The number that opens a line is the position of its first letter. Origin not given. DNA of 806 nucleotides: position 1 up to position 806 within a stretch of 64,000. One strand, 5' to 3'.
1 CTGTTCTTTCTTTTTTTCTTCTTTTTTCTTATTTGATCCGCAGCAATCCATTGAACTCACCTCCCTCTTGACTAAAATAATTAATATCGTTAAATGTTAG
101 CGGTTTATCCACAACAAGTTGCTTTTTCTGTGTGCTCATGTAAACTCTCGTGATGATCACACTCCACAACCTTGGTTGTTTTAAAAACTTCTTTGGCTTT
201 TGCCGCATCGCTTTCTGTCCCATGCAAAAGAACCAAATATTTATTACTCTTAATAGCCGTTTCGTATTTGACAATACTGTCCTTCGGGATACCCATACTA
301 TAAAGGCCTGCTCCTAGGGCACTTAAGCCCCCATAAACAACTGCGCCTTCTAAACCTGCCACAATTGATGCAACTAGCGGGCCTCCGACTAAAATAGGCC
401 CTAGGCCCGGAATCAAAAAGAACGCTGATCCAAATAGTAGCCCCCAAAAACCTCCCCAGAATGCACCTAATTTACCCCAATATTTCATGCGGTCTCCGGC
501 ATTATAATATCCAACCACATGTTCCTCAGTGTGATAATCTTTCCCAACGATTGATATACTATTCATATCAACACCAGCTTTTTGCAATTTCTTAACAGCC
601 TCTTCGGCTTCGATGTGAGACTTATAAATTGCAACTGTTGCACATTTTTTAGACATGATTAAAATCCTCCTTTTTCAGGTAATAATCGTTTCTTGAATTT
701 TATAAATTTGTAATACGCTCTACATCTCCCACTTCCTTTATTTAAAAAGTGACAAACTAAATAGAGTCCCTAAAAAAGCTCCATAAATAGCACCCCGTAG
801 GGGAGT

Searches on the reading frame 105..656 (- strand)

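Call 12: search_protein_families(library=pfam, proteins=[window:105-656:-])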
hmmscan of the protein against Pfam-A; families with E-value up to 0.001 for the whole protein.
window:105-656:- (183 aa): 1 family
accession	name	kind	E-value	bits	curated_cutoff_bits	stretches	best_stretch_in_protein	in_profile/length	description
PF11181.13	YflT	-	3e-09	37.7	26.2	1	7-74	2-69/99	Heat induced stress protein YflT domain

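Call 61: search_protein_families(library=ncbifam, max_evalue=0.001, proteins=[window:105-656:-])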
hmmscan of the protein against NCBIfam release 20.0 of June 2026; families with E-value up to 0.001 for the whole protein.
window:105-656:- (183 aa): 0 families
